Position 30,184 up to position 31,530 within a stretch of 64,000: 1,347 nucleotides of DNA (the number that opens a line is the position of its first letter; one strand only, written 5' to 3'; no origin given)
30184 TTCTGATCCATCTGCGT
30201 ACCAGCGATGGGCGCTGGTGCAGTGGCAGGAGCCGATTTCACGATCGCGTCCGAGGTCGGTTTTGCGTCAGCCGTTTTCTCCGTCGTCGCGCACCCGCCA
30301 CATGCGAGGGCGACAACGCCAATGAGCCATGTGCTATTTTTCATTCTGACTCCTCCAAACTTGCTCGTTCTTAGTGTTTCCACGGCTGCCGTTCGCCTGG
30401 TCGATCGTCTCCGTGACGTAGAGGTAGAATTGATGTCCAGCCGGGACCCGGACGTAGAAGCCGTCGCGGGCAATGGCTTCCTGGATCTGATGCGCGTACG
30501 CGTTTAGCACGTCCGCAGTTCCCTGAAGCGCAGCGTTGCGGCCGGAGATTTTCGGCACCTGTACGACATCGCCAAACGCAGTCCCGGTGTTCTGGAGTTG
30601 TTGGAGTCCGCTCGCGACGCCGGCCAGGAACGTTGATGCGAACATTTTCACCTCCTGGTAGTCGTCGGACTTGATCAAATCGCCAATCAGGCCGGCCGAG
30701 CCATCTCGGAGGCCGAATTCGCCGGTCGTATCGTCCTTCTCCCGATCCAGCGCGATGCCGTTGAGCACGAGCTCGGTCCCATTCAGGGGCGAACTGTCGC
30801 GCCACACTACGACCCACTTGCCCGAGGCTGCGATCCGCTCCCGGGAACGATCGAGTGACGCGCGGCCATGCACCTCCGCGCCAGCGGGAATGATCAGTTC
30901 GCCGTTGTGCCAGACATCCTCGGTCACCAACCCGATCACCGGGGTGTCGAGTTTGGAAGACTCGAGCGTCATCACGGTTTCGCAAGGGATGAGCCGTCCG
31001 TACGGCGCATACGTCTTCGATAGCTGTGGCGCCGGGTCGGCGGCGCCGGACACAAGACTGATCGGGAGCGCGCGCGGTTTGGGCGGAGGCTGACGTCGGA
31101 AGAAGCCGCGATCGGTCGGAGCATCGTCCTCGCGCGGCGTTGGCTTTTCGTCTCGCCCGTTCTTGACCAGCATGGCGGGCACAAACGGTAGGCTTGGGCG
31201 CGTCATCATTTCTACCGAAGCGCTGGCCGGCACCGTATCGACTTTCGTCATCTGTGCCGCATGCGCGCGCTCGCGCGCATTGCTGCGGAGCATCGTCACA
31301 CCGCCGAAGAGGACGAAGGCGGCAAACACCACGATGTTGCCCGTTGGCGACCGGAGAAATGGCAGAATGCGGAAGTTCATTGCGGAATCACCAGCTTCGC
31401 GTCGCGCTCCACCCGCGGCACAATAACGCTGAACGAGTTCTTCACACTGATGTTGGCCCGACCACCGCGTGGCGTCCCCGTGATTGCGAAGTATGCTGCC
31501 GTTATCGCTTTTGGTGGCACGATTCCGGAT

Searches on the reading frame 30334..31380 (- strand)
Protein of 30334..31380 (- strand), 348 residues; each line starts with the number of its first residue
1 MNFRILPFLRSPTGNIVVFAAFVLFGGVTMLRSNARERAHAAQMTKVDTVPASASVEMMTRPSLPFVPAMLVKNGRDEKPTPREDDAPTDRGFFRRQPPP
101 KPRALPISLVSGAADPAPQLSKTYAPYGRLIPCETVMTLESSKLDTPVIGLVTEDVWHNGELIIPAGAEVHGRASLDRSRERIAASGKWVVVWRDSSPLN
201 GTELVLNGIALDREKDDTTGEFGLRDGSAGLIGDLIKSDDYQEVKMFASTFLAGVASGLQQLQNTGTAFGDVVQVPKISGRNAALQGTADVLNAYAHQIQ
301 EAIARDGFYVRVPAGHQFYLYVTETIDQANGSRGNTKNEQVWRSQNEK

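Call 58: search_protein_families(library=pfam, proteins=[window:30334-31380:-], max_evalue=0.0001)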
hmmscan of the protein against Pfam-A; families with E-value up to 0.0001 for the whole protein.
window:30334-31380:- (348 aa): 1 family
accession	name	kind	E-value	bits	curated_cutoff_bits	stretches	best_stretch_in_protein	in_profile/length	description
PF03743.19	TrbI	-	7.5e-20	72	35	1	126-327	3-187/188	Bacterial conjugation TrbI-like protein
